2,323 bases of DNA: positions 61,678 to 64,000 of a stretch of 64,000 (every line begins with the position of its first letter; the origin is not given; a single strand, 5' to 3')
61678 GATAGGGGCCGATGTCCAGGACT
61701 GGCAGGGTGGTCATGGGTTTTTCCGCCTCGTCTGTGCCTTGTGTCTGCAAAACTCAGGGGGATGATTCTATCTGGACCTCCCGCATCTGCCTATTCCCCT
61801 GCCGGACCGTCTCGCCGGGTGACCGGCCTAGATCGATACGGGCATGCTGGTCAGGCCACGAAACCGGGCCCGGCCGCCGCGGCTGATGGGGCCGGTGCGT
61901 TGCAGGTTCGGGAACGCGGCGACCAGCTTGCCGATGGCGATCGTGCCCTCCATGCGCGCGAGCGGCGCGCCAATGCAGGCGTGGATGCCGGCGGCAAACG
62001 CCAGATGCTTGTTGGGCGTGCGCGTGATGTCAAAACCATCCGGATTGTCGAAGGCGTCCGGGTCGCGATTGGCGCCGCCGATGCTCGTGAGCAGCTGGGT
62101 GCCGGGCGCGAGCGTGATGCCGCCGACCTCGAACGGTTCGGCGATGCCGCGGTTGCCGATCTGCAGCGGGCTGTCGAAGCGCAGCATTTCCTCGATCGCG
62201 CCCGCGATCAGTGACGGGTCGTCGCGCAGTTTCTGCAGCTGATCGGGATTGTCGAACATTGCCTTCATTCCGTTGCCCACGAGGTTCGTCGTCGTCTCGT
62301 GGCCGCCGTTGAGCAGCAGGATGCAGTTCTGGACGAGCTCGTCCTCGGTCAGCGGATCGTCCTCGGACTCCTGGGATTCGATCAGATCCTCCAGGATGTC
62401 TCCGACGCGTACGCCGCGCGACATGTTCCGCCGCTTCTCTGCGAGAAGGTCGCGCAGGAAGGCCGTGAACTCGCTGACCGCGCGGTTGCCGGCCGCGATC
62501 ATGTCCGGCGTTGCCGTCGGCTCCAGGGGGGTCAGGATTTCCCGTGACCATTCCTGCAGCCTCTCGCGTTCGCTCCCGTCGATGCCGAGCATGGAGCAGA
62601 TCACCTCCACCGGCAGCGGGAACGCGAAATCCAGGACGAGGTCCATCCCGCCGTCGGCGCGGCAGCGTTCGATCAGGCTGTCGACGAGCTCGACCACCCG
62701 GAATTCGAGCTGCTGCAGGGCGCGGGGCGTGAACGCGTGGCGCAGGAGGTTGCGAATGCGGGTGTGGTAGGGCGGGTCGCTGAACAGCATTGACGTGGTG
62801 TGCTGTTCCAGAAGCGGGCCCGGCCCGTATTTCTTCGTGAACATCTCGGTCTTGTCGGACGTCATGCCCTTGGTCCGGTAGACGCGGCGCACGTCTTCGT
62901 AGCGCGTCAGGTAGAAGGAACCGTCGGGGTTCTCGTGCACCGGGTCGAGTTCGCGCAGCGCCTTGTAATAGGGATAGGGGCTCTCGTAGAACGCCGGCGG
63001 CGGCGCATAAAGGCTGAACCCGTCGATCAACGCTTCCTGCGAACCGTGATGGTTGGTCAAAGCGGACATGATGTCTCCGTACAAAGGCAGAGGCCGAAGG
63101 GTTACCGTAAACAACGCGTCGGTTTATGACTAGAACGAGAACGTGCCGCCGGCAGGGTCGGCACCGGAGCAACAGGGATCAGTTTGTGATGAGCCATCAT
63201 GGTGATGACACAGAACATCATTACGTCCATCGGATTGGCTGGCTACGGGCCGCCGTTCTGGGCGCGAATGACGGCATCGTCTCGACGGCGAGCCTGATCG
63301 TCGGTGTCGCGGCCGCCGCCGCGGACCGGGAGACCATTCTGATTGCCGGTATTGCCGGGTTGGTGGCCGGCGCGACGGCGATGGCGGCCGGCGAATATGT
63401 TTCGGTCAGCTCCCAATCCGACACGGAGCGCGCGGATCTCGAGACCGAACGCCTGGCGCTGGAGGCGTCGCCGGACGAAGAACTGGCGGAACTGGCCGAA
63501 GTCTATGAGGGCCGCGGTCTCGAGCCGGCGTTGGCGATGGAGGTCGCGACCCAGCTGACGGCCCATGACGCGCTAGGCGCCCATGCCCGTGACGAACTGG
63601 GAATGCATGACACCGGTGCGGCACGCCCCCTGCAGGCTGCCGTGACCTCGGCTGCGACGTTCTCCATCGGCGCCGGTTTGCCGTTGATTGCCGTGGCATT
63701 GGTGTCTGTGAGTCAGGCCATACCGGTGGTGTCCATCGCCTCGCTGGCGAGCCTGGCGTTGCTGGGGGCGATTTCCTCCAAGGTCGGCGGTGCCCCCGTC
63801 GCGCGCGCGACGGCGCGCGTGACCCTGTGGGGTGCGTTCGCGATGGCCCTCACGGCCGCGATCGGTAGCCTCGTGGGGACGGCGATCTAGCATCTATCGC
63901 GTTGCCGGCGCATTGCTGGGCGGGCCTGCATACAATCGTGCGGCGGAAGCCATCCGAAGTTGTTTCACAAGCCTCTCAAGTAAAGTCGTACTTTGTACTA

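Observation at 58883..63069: P450 / IPNS-like oxygenase / SCP-x thiolase / small-protein operon with recurring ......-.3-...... operator-like motifs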

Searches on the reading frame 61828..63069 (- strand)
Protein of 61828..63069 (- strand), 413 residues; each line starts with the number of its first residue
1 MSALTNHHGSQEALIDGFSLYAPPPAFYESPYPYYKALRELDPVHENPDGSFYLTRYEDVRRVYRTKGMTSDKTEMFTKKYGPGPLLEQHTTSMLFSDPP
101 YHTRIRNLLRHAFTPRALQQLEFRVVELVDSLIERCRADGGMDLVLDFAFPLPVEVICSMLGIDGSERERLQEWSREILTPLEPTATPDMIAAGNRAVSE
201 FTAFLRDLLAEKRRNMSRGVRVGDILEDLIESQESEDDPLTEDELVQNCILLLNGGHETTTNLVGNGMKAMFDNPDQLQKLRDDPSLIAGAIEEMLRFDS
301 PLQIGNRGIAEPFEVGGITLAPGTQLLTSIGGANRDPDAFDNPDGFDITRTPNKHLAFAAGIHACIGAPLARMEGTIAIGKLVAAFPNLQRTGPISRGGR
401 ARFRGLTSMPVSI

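Call 4: search_protein_families(library=pfam, proteins=[window:61828-63069:-], max_evalue=0.01)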
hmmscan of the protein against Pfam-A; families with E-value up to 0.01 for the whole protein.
window:61828-63069:- (413 aa): 1 family
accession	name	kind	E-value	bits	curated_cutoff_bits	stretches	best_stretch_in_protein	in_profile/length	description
PF00067.27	p450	-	6.5e-34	117.9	22.8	1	50-386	45-432/462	Cytochrome P450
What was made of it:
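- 59429..63069 (-): Probable accessory operon: P450 (61828-63069), 2OG/Fe(II) oxygenase (60707-61714), SCP2-type thiolase (59429-60664). Pfam (call 4).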

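Call 38: search_solved_structures(query=window:61828-63069:-, max_evalue=1e-20)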
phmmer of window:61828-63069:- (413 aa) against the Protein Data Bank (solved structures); distinct sequences matched with E-value up to 1e-20: 378 (the best 60 are shown).
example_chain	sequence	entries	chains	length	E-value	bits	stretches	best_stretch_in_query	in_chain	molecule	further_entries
8yhn_A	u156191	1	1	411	3.2e-81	276.8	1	24-412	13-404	Cytochrome P450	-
3a4g_A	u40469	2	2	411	4e-74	253.4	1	26-412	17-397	Vitamin D hydroxylase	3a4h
5gnm_A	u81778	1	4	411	5.5e-74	253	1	26-412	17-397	Vitamin D(3) 25-hydroxylase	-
3a4z_A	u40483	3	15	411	6.6e-74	252.7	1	26-412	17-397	Vitamin D hydroxylase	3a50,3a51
3vrm_A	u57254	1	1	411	2e-73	251.2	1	26-412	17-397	Vitamin D(3) 25-hydroxylase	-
5gnl_A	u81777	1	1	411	3.8e-73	250.2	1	26-412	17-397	Vitamin D(3) 25-hydroxylase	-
3ejb_B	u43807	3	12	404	5.6e-73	249.7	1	26-393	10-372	Biotin biosynthesis cytochrome P450-like enzyme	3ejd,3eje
7wex_A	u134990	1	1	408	1e-69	238.9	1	6-412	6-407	Cytochrome P450 hydroxylase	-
4rm4_A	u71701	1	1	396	6e-69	236.4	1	7-391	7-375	Cytochrome P450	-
5cje_A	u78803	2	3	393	2.8e-68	234.2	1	26-411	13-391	Cytochrome P450 hydroxylase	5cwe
7y9o_A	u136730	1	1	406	3.3e-68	234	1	11-390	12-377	Cytochrome P450 monooxygenase YjiB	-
7y97_A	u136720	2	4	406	2.3e-67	231.2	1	11-390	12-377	Cytochrome P450 monooxygenase YjiB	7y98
8w6z_A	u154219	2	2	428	1.1e-65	225.6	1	27-412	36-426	Cytochrome P450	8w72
6xa2_A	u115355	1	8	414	7.3e-65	222.9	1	55-412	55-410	TamI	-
6xa3_A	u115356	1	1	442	9.2e-65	222.6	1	55-412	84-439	TamI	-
8gue_A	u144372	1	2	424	6.3e-62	213.3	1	26-410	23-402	Cytochrome P450 monooxygenase PikC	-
7xbm_A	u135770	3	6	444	7.2e-62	213.1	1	26-410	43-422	Cytochrome P450 monooxygenase PikC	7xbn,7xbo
2whw_A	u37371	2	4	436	9.5e-62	212.7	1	26-410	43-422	CYTOCHROME P450 MONOOXYGENASE | CYTOCHROME P450 HYDROXYLASE PIKC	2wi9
2vz7_A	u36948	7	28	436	9.5e-62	212.7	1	26-410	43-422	CYTOCHROME P450 MONOOXYGENASE | CYTOCHROME P450 HYDROXYLASE PIKC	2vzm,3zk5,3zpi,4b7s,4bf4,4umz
2bvj_A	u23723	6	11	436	1.2e-61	212.4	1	26-410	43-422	CYTOCHROME P450 MONOOXYGENASE | CYTOCHROME P450 HYDROXYLASE PIKC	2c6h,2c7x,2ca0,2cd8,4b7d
3r9b_A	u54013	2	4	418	1.5e-61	212.1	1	16-412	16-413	CYTOCHROME P450 164A2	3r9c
4yzr_A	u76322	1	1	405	5.9e-61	210.1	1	26-413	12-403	Polyketide biosynthesis cytochrome P450 PksS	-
5ofq_A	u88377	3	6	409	8.7e-61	209.5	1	31-384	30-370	Cytochrome P450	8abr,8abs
1egy_A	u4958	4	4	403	8.9e-61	209.5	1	31-390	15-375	CYTOCHROME P450ERYF | CYTOCHROME P450 107A1 | CYTOCHROME P450 ERYF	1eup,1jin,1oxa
1jip_A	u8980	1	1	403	1.5e-60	208.7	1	49-390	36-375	CYTOCHROME P450 107A1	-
1jio_A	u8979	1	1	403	2.1e-60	208.3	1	49-390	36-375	CYTOCHROME P450 107A1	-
4z5p_A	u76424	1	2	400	3.2e-60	207.7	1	32-397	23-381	Cytochrome P450 hydroxylase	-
6gk5_A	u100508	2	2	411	1.6e-59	205.3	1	87-391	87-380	Cytochrome P450 CYP267B1 protein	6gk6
8z9s_A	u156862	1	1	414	4.9e-59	203.8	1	76-396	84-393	Cytochrome P450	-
9cjg_A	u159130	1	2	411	3.4e-57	197.7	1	23-411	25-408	Cytochrome P450-G9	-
5vws_A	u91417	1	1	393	9.8e-55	189.6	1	33-390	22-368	Cytochrome P450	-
6gmf_A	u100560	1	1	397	1.1e-54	189.4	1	25-393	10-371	Putative cytochrome P450 hydroxylase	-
4ggv_A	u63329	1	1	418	2.5e-54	188.2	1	70-394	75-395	Cytochrome P450 superfamily protein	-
2z3t_A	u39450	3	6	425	5.1e-54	187.2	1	28-391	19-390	Cytochrome P450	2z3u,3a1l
4e2p_A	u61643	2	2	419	9.6e-54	186.3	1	93-390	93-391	Cytochrome P450 107B1 (P450CVIIB1)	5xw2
8fz8_A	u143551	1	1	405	1.5e-52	182.4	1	27-391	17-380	Cytochrome P450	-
8q5j_A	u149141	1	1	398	2.2e-52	181.8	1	24-411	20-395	Cytochrome P450 107B1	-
9v2t_A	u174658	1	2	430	3.4e-52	181.2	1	24-390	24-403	Cytochrome P450 monooxygenase CYP107Z12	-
4wpz_A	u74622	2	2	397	4.5e-52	180.8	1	23-411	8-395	Cytochrome P450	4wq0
9w6b_A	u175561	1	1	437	5.1e-52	180.6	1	15-385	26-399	Cytochrome P450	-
9vgm_A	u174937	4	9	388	1.6e-51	179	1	97-386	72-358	Cytochrome P450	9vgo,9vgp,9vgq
5l90_A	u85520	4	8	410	1.8e-51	178.8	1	30-390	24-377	Cytochrome P450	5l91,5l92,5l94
8rtv_A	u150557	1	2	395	1.9e-51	178.8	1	92-393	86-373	Cytochrome P450-family protein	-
4yt3_A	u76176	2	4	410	2.1e-51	178.6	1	30-391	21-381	Cytochrome P450(MEG)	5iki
6m4s_A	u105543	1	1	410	2.2e-51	178.5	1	70-391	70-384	Cytochrome P450 hydroxylase sb21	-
6l39_A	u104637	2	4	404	9.1e-51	176.5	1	52-397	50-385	Cytochrome P450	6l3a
8jnp_A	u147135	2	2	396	1.8e-50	175.5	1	33-411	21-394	Cytochrome P450 CftA | Cytochrome P450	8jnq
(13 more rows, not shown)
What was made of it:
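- On Cytochrome P450: Best PDB neighbours are CYP107-like (call 38).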

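Call 53: search_protein_families(library=ncbifam, proteins=[window:61828-63069:-], max_evalue=0.01)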
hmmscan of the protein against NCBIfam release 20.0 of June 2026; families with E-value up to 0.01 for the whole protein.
window:61828-63069:- (413 aa): 9 families
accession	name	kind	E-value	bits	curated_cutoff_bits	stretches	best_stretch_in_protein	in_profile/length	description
NF041177.1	Cyp119_Thmprot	equivalog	6.6e-52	176.5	680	1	32-386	2-340/368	cytochrome P450 Cyp119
TIGR04515.1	P450_rel_GT_act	subfamily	9e-49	166.8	343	1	29-411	31-385/386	P450-derived glycosyltransferase activator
TIGR04538.1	P450_cycloAA_1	subfamily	5.1e-48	163.9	500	1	26-389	6-369/395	cytochrome P450, cyclodipeptide synthase-associated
NF045816.1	PentlenlactSyn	equivalog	1.1e-40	139.5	700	1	49-395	36-375/396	pentalenolactone synthase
TIGR04458.1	CYP450_TxtE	equivalog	2.2e-34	118.8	500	1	25-412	7-401/403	4-nitrotryptophan synthase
NF041802.1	P450_SolI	exception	7.5e-31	107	850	1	32-391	33-400/424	solanimycin biosynthesis cytochrome P450 SolI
NF050147.1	aminopyruv_ApyO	equivalog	1.4e-17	63.4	525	1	94-385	79-392/444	RiPP biosynthesis cytochrome P450 ApyO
NF051859.1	AlbFlvMonOxTrpSyn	equivalog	1.7e-10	40.1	700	1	98-290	104-305/457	bifunctional albaflavenone monooxygenase/terpene synthase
NF045812.1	PentlenOxigase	equivalog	3.2e-07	29.6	800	1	286-384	300-407/444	pentalenene oxygenase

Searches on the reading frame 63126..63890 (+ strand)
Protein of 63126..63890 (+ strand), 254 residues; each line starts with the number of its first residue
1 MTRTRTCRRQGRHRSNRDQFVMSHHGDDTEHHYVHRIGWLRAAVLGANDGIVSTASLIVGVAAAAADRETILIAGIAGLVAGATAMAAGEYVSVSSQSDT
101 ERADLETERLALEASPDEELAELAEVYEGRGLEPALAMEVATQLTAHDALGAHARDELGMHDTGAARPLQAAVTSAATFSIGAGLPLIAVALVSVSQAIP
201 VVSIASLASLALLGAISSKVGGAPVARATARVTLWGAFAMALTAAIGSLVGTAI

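Call 4: search_protein_families(library=pfam, proteins=[window:63126-63890:+], max_evalue=0.01)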
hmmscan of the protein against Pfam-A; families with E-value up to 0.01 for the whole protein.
window:63126-63890:+ (254 aa): 1 family
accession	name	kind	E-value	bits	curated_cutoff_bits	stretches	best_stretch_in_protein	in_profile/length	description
PF01988.24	VIT1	-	8.2e-64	215.8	28.1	1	40-248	1-214/214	VIT family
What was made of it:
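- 63189..63890 (+): Divergent VIT1/CCC1-family iron transporter gene. Pfam VIT1 8.2e-64 (call 4).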
